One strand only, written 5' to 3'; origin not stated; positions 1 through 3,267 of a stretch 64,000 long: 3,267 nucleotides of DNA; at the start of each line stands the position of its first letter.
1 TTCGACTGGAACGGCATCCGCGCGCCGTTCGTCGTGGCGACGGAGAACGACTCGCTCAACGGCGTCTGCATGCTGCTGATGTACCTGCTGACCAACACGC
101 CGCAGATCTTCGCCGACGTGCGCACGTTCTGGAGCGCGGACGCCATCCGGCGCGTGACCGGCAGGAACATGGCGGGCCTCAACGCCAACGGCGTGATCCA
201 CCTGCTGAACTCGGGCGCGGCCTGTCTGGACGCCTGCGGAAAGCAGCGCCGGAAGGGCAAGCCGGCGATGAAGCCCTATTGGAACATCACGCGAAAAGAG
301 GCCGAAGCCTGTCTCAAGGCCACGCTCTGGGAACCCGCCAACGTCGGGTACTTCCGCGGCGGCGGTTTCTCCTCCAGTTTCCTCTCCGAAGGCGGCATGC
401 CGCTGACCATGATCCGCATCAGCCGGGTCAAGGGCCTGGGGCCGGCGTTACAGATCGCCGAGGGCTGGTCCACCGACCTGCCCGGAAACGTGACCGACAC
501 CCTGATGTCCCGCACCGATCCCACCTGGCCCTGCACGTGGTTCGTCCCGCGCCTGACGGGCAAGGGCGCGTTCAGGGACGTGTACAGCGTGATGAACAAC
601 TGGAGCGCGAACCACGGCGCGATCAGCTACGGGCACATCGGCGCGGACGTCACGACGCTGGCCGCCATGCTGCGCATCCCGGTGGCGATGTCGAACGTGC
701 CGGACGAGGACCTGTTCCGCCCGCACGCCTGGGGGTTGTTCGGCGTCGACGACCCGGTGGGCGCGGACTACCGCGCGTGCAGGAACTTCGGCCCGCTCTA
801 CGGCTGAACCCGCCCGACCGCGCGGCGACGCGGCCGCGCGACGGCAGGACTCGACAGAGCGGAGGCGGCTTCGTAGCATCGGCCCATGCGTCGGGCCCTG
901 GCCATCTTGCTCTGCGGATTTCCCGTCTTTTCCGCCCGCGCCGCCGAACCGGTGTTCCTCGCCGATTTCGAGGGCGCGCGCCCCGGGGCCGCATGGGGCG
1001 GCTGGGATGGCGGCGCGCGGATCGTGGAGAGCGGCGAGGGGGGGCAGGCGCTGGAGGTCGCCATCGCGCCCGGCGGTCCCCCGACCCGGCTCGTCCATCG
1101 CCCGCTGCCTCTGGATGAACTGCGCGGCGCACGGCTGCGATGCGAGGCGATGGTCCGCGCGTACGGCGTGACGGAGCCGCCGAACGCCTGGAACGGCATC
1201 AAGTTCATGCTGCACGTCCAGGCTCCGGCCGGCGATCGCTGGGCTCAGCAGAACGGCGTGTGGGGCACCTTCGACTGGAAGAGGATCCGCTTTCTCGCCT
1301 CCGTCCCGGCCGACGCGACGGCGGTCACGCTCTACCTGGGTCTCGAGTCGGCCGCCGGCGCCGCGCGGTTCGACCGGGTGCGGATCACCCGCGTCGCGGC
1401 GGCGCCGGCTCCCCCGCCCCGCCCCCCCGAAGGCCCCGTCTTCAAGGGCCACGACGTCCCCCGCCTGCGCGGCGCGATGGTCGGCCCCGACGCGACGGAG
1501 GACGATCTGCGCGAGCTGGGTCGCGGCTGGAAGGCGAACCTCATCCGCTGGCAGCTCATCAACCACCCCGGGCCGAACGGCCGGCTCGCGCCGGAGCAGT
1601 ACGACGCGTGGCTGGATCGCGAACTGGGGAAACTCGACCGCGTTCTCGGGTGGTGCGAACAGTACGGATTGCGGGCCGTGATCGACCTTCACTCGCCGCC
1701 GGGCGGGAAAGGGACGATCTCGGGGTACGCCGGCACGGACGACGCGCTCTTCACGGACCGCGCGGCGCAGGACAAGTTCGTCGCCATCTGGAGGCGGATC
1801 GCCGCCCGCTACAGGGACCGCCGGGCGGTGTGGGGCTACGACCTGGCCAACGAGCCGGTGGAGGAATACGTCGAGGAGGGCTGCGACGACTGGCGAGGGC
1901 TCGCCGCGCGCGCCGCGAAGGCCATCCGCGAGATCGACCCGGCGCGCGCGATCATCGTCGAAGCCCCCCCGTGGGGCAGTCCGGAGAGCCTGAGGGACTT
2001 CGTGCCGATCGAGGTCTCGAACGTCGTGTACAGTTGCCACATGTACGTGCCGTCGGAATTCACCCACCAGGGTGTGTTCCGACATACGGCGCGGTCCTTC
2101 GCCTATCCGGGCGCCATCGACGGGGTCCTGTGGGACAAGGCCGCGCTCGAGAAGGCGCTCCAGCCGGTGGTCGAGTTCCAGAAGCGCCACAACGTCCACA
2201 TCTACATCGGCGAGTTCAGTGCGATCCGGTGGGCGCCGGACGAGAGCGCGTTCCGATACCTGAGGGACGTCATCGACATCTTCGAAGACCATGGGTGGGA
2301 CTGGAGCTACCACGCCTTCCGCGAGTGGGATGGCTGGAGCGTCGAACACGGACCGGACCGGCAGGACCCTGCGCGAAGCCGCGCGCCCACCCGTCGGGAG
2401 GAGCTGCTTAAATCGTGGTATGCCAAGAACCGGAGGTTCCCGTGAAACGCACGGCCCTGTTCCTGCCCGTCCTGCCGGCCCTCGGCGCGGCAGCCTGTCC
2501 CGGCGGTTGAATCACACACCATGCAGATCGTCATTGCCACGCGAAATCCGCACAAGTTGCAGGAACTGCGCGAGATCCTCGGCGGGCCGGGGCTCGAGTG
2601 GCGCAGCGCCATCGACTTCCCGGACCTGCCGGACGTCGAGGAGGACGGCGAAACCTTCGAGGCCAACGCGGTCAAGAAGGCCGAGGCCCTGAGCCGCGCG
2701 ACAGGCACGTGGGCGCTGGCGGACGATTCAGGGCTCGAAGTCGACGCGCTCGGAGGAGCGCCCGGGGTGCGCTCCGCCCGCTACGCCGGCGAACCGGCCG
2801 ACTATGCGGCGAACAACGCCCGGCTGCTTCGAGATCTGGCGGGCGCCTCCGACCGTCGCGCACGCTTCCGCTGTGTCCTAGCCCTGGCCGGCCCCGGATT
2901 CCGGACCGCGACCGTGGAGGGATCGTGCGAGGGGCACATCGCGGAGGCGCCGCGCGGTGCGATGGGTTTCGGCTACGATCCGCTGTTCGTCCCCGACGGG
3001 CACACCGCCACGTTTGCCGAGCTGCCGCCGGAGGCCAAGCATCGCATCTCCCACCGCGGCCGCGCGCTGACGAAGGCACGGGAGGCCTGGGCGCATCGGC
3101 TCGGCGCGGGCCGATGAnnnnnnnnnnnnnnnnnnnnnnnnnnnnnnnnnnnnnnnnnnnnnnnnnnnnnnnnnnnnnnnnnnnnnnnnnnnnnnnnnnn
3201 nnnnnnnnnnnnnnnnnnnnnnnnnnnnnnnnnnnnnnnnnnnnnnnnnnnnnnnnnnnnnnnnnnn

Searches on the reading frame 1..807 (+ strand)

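Call 26: search_protein_families(library=pfam, proteins=[window:1-807:+], max_evalue=0.001)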
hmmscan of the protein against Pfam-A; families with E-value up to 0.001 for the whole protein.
window:1-807:+ (268 aa): 2 families
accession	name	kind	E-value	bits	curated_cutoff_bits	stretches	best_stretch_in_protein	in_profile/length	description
PF02952.23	Fucose_iso_C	-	2.3e-41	141.2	29.3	1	68-230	1-142/143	L-fucose isomerase, C-terminal domain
PF07882.17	Fucose_iso_N2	-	2e-11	44.2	22.3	1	1-32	149-180/180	L-fucose isomerase, second N-terminal domain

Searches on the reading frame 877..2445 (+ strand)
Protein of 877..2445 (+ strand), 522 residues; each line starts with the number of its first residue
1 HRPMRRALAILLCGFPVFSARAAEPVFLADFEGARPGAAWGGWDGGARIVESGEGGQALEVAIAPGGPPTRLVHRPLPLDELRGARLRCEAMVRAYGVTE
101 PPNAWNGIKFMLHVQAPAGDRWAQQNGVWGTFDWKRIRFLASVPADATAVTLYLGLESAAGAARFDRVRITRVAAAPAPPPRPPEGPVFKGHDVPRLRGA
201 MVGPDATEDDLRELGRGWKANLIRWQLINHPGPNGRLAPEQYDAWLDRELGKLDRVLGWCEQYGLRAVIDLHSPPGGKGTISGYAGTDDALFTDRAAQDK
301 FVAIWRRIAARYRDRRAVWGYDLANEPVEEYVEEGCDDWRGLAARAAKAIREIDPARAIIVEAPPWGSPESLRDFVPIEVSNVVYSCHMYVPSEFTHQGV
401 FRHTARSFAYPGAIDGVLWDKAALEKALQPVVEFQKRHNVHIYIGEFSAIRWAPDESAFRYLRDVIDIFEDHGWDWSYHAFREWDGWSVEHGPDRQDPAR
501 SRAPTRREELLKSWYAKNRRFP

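Call 26: search_protein_families(library=pfam, proteins=[window:877-2445:+], max_evalue=0.001)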
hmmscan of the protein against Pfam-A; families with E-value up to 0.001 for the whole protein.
window:877-2445:+ (522 aa): 1 family
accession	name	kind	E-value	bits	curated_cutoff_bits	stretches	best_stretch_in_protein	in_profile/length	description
PF00150.24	Cellulase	-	9.5e-33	114.3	23.5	1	202-478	17-265/272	Cellulase (glycosyl hydrolase family 5)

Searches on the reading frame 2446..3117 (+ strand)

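Call 26: search_protein_families(library=pfam, proteins=[window:2446-3117:+], max_evalue=0.001)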
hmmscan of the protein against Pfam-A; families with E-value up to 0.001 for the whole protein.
window:2446-3117:+ (223 aa): 1 family
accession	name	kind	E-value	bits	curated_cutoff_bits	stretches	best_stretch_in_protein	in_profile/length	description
PF01725.21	Ham1p_like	-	6.8e-68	228.7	22.5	1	28-213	1-185/186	Ham1 family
